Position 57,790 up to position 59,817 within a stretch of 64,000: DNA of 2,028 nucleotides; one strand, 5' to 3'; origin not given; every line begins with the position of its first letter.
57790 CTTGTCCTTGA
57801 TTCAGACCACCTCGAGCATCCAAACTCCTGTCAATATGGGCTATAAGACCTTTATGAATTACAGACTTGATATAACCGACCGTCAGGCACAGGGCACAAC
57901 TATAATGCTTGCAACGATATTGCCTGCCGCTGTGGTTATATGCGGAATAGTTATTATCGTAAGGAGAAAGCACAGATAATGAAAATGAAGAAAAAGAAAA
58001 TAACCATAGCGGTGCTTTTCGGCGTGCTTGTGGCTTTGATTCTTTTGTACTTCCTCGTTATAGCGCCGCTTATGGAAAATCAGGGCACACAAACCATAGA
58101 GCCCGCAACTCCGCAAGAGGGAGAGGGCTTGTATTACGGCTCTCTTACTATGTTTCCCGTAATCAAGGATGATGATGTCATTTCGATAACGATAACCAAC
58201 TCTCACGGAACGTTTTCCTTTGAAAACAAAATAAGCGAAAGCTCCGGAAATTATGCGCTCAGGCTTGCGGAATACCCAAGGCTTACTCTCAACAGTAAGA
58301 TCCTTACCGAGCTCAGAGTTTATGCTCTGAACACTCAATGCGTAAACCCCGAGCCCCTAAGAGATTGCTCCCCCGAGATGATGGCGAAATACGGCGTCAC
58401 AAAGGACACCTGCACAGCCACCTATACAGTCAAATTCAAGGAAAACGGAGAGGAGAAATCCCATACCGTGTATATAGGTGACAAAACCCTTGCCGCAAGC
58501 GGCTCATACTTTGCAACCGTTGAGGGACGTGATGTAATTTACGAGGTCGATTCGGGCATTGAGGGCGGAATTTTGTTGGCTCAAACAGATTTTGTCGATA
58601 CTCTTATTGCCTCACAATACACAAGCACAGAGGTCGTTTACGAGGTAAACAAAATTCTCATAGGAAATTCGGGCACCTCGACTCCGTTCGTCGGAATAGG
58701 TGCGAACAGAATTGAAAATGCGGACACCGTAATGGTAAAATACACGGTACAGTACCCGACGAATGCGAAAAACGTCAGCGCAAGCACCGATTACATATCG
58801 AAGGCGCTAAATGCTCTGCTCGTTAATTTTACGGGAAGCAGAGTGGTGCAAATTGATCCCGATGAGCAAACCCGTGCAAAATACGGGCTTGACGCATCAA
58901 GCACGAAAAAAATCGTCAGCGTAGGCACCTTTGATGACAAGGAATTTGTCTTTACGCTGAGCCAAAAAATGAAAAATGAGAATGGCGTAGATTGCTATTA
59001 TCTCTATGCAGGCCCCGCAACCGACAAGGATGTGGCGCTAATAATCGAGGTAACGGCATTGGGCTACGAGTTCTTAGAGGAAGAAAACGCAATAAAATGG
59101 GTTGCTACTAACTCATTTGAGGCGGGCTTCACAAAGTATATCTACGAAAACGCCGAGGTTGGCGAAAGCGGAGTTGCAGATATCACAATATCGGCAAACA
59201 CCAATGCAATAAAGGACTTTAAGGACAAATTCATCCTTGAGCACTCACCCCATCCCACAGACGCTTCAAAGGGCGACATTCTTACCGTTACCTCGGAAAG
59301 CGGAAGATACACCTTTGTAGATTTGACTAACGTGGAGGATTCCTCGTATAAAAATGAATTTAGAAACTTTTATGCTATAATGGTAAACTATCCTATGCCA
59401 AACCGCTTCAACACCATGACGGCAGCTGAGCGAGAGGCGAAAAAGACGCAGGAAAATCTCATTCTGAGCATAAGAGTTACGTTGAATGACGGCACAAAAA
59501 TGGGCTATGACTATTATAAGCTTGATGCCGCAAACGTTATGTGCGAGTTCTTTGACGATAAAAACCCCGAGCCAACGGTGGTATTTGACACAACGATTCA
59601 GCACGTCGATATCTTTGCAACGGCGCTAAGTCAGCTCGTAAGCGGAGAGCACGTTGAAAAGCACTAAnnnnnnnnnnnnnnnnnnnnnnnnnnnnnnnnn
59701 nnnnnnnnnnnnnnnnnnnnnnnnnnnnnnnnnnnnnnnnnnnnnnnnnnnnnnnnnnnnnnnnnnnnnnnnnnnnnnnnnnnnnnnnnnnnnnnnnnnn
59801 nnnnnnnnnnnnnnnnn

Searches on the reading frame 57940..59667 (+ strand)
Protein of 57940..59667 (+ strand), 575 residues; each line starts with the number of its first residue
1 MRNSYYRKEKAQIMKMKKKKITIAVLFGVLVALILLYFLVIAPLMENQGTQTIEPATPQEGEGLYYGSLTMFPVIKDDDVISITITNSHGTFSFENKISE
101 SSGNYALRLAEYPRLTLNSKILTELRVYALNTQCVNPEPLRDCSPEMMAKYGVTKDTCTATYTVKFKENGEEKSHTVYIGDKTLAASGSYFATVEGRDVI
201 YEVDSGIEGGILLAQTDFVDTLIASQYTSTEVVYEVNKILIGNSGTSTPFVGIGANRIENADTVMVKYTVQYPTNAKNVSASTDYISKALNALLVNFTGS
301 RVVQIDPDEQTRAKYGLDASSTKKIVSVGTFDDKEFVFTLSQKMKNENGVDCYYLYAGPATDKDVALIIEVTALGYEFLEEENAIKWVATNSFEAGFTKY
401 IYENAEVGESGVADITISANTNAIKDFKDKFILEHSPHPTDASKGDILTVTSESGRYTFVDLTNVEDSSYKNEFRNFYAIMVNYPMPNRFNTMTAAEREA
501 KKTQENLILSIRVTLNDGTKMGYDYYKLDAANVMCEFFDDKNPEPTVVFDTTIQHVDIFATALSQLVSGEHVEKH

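Call 15: search_protein_families(library=pfam, proteins=[window:57940-59667:+])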
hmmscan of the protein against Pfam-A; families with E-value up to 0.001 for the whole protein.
window:57940-59667:+ (575 aa): 1 family
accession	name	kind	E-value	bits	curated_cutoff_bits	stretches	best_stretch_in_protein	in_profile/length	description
PF14238.11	DUF4340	-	1.8e-10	41.8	25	1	144-319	35-182/183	Domain of unknown function (DUF4340)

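Call 16: find_encoding_contigs(protein=window:57940-59667:+, flank=4000, max_places=10)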
Protein window:57940-59667:+ (575 aa): no gene with exactly this product is on record in the collection.

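Call 20: find_related_loci(query=window:57940-59667:+, collection=genome_contigs, flank=6000)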
Query window:57940-59667:+ (575 aa) in genome_contigs; peptide patterns used: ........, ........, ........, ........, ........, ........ (x = any residue, [..] = any of these).
124 stretches matched a pattern; 2 encode a relative of the query (tblastn E <= 1e-3); 2 distinct loci.
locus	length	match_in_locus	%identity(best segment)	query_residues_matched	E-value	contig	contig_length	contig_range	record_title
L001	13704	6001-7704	67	8-575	0e+0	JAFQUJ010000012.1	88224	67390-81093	MAG: Clostridia bacterium isolate RGIG2159 Goat_Colon.Co__c2012063, whole genome shotgun sequence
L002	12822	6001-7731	50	1-574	0e+0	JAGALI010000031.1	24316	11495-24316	MAG: Clostridia bacterium isolate RGIG8547 Water_deer_Cecum-3__c97521, whole genome shotgun sequence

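Call 30: find_related_loci(query=window:57940-59667:+, collection=metagenome_contigs, flank=4000)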
Query window:57940-59667:+ (575 aa) in metagenome_contigs; peptide patterns used: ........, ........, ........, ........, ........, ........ (x = any residue, [..] = any of these).
292 stretches matched a pattern, but none encodes a relative of the query by tblastn (E <= 1e-3).
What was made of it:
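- Tried and rejected: A protein-guided scan of metagenome_contigs (call 30).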

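Call 31: find_homologous_proteins(query=window:57940-59667:+, max_evalue=1e-30)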
Query window:57940-59667:+ (575 aa): 31 proteins with E <= 1e-30 among 8000 candidates.
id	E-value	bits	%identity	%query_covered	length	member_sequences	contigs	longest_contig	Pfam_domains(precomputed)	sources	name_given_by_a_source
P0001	0.0e+0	1247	100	98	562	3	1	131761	PF14238.12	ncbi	-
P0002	1.7e-251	854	67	98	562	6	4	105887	PF14238.12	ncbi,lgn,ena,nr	ncbi:MAG: DUF4340 domain-containing protein [Clostridia bacterium]|nr:DUF4340 domain-containing prot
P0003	1.0e-249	848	66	96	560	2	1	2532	PF14238.12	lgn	-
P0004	3.4e-227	773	62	98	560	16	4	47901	PF14238.12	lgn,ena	-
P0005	7.9e-227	772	61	98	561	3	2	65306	PF14238.12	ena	-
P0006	1.4e-224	765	62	98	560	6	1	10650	PF14238.12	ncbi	-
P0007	5.0e-209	713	59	97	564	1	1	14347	PF14238.12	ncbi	-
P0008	1.3e-208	712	58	97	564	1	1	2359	PF14238.12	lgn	-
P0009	1.5e-208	712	58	97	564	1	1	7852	PF14238.12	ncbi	-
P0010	1.2e-195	669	55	97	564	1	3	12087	PF14238.12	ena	-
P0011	2.1e-195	668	55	97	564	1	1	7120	PF14238.12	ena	-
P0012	1.2e-192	659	55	97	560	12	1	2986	PF14238.12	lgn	-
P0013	1.2e-191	656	54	97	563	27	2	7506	PF14238.12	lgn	-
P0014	7.1e-189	647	54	97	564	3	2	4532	-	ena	-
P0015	4.8e-186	638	54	97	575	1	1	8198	-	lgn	-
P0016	8.7e-178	610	52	97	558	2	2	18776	-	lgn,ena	-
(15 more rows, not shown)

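Call 32: find_encoding_contigs(protein=P0001, flank=10000, max_places=5)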
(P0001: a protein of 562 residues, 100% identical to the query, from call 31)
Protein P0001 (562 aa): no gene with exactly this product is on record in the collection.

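Call 33: find_encoding_contigs(protein=P0004, flank=3500, max_places=6)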
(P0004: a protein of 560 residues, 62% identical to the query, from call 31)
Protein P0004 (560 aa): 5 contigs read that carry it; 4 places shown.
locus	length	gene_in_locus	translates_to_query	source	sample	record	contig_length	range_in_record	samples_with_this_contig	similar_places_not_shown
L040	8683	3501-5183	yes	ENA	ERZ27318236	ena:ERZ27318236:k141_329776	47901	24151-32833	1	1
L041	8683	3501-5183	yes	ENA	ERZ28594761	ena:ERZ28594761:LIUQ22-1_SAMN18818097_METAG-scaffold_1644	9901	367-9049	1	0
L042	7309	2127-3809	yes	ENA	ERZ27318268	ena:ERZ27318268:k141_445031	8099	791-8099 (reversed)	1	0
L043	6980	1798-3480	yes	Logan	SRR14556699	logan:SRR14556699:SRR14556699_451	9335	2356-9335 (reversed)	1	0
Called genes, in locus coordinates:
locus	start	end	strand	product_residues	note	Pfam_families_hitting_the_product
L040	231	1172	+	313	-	PF00005:ABC_tran, PF13304:AAA_21 (weak)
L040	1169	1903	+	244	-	PF12698:ABC2_membrane_3, PF12730:ABC2_membrane_4 (weak), PF13346:ABC2_membrane_5 (weak), PF12679:ABC2_membrane_2 (weak)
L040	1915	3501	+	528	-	PF09822:ABC_transp_aux (weak)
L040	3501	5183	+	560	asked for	PF14238:DUF4340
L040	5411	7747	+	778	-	PF06165:GH94_b-supersand, PF17167:Glyco_hydro_94, PF17389:Bac_rhamnosid6H (faint)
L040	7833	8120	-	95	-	-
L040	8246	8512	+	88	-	PF12844:HTH_19, PF13560:HTH_31, PF01381:HTH_3, PF13443:HTH_26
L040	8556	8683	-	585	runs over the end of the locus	PF09479:Flg_new (faint), PF18998:Flg_new_2 (faint), PF08757:CotH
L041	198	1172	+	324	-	PF00005:ABC_tran, PF13304:AAA_21 (weak)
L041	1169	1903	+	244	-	PF12698:ABC2_membrane_3, PF12730:ABC2_membrane_4 (weak), PF13346:ABC2_membrane_5 (weak), PF12679:ABC2_membrane_2 (weak)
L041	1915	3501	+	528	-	PF09822:ABC_transp_aux (weak)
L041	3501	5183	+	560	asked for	PF14238:DUF4340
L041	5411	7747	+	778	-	PF06165:GH94_b-supersand, PF17167:Glyco_hydro_94, PF17389:Bac_rhamnosid6H (faint)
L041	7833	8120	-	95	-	-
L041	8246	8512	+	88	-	PF12844:HTH_19, PF13560:HTH_31, PF01381:HTH_3, PF13443:HTH_26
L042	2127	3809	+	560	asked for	PF14238:DUF4340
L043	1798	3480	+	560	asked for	PF14238:DUF4340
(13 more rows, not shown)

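Call 34: find_encoding_contigs(protein=P0005, flank=3500, max_places=4)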
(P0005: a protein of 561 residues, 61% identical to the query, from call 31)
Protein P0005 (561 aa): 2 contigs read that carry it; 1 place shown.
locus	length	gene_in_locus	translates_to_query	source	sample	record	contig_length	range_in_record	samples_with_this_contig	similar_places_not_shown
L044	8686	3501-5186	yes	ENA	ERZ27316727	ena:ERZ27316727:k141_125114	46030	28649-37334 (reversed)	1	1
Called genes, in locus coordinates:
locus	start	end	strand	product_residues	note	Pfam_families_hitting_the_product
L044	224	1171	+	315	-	PF00005:ABC_tran, PF13304:AAA_21 (weak)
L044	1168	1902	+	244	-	PF12730:ABC2_membrane_4 (weak), PF12698:ABC2_membrane_3, PF12679:ABC2_membrane_2 (weak)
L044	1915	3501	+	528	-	PF09822:ABC_transp_aux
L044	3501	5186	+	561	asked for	PF14238:DUF4340 (faint)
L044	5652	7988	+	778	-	PF06165:GH94_b-supersand, PF17167:Glyco_hydro_94, PF17389:Bac_rhamnosid6H (faint)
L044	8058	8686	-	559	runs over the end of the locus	PF09479:Flg_new (faint), PF18998:Flg_new_2, PF08757:CotH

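Call 35: find_encoding_contigs(protein=P0006, flank=3500, max_places=4)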
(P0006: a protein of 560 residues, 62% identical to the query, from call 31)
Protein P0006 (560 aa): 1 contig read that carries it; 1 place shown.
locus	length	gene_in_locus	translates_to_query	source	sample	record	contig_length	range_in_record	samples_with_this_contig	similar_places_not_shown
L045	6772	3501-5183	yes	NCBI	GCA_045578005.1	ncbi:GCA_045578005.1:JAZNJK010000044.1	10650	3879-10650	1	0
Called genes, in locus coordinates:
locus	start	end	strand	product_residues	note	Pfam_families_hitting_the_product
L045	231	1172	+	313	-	PF00005:ABC_tran, PF13304:AAA_21 (weak)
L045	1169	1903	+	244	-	PF12698:ABC2_membrane_3, PF12730:ABC2_membrane_4 (weak), PF13346:ABC2_membrane_5 (weak), PF12679:ABC2_membrane_2 (weak)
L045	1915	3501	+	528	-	PF09822:ABC_transp_aux (weak)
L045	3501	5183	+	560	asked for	PF14238:DUF4340 (weak)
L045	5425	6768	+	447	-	PF06165:GH94_b-supersand, PF17167:Glyco_hydro_94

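Call 38: find_encoding_contigs(protein=P0007, flank=3500, max_places=3)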
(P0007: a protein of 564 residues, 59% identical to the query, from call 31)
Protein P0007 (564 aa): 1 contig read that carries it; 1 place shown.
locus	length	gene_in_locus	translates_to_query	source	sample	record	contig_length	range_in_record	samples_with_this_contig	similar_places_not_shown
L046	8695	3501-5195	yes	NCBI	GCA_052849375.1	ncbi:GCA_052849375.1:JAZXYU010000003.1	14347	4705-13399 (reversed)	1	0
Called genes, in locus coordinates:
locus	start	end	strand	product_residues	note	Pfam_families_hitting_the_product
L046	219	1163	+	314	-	PF00005:ABC_tran, PF13304:AAA_21 (weak)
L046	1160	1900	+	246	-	PF12730:ABC2_membrane_4, PF13346:ABC2_membrane_5 (faint), PF12698:ABC2_membrane_3, PF12679:ABC2_membrane_2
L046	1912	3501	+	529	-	PF09822:ABC_transp_aux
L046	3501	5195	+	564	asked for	PF14238:DUF4340 (faint)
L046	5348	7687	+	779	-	PF06165:GH94_b-supersand, PF17167:Glyco_hydro_94, PF17389:Bac_rhamnosid6H (weak)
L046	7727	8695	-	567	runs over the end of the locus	PF18998:Flg_new_2, PF08757:CotH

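Call 39: find_encoding_contigs(protein=P0002, flank=3500, max_places=6)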
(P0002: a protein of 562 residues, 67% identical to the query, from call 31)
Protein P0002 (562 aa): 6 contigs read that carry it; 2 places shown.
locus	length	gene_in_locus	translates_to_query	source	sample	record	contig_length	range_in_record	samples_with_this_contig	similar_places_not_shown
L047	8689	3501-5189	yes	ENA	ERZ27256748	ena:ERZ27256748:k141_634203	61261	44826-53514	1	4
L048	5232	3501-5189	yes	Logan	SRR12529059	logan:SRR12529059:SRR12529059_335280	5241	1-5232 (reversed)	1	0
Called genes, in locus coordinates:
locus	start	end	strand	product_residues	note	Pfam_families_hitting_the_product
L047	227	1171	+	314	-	PF00005:ABC_tran, PF13304:AAA_21 (weak)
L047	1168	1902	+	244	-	PF12730:ABC2_membrane_4 (weak), PF12698:ABC2_membrane_3, PF13346:ABC2_membrane_5 (weak), PF12679:ABC2_membrane_2 (weak)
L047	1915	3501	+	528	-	PF09822:ABC_transp_aux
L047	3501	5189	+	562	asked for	PF14238:DUF4340 (faint)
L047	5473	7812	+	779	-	PF06165:GH94_b-supersand, PF17167:Glyco_hydro_94, PF17389:Bac_rhamnosid6H (weak)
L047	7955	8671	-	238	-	-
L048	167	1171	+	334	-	PF00005:ABC_tran, PF13304:AAA_21 (weak)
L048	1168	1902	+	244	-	PF12730:ABC2_membrane_4 (weak), PF12698:ABC2_membrane_3, PF13346:ABC2_membrane_5 (weak), PF12679:ABC2_membrane_2 (weak)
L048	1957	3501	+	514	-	PF09822:ABC_transp_aux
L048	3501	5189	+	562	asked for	PF14238:DUF4340 (faint)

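Call 49: find_encoding_contigs(protein=P0009, flank=3000, max_places=3)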
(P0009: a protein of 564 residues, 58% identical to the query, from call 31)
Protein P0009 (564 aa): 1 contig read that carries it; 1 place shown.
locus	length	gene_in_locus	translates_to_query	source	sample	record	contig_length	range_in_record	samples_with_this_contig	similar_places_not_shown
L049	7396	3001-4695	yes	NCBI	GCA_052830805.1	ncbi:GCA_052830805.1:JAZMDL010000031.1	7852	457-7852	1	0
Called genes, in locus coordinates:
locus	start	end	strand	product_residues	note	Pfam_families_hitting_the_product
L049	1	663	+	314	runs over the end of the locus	PF00005:ABC_tran, PF13304:AAA_21 (weak)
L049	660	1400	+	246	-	PF12730:ABC2_membrane_4, PF12698:ABC2_membrane_3, PF12679:ABC2_membrane_2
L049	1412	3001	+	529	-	PF09822:ABC_transp_aux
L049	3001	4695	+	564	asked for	PF14238:DUF4340 (weak)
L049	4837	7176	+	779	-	PF06165:GH94_b-supersand, PF17167:Glyco_hydro_94, PF17389:Bac_rhamnosid6H (weak)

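Call 50: find_encoding_contigs(protein=P0010, flank=3000, max_places=3)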
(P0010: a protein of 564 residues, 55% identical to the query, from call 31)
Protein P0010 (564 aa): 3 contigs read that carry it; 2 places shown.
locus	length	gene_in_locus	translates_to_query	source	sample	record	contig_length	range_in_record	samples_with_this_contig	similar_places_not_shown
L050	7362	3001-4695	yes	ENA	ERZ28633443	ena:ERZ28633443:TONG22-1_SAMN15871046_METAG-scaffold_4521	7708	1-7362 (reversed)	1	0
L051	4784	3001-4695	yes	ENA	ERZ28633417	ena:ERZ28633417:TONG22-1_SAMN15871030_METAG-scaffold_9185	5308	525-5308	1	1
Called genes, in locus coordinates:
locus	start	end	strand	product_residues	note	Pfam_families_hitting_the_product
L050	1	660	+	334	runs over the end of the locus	?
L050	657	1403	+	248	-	PF12730:ABC2_membrane_4 (weak), PF12698:ABC2_membrane_3, PF12679:ABC2_membrane_2 (weak)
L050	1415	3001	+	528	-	PF09822:ABC_transp_aux (weak)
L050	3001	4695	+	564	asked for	PF14238:DUF4340 (faint)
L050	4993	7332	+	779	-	PF06165:GH94_b-supersand, PF17167:Glyco_hydro_94, PF17389:Bac_rhamnosid6H (weak)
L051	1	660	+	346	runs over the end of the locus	PF00005:ABC_tran, PF13304:AAA_21 (weak)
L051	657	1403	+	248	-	PF12730:ABC2_membrane_4 (weak), PF12698:ABC2_membrane_3, PF12679:ABC2_membrane_2 (weak)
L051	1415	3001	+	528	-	PF09822:ABC_transp_aux (weak)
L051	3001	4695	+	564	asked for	PF14238:DUF4340 (faint)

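Call 51: find_encoding_contigs(protein=P0016, flank=3000, max_places=3)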
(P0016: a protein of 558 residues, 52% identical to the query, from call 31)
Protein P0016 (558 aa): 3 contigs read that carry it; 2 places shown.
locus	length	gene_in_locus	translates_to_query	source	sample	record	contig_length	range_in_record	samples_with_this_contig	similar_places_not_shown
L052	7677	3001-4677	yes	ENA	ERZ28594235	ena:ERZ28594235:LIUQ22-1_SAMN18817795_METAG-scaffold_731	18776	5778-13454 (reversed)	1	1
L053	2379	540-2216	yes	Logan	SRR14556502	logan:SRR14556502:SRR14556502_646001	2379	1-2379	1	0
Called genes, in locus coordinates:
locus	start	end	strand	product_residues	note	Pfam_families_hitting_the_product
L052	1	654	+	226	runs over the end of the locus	PF00005:ABC_tran, PF13304:AAA_21 (weak)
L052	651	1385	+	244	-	PF01061:ABC2_membrane (weak), PF12698:ABC2_membrane_3, PF12679:ABC2_membrane_2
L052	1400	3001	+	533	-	-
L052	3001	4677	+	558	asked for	-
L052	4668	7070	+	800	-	PF06165:GH94_b-supersand, PF17167:Glyco_hydro_94, PF17389:Bac_rhamnosid6H (weak)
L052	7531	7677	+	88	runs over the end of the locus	PF12844:HTH_19, PF13560:HTH_31, PF01381:HTH_3, PF13443:HTH_26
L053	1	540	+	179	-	?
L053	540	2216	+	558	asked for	-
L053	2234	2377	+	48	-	?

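Call 82: list_cluster_members(proteins=[P0001, P0007, P0006])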
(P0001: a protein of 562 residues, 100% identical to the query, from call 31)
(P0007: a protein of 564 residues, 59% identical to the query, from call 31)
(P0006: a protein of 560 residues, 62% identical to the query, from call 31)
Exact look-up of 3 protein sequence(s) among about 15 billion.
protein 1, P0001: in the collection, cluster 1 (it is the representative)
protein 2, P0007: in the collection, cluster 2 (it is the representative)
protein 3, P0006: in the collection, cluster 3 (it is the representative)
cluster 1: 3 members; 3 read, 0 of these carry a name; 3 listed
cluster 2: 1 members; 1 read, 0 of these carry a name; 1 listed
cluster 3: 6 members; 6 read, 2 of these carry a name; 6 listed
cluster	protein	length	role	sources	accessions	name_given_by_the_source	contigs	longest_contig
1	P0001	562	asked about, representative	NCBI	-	-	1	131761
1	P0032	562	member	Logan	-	-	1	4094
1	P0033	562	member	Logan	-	-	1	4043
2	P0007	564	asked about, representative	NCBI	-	-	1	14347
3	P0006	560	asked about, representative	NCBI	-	-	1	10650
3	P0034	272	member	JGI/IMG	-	hypothetical protein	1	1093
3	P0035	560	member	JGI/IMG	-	hypothetical protein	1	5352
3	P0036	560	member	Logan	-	-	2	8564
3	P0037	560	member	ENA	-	-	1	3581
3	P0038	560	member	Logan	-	-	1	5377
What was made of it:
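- On Phase-variable contingency locus: Strains of the window's own species (P0032, P0033; call 82) could not be fetched.
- Tried and rejected: All find_encoding_contigs look-ups were then used up, so two same-species strain contigs could not be fetched (P0032 and P0033, call 82).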

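Call 83: search_protein_families(library=ncbifam, proteins=[window:57940-59667:+])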
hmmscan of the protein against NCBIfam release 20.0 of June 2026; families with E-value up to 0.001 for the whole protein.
window:57940-59667:+ (575 aa): 0 families
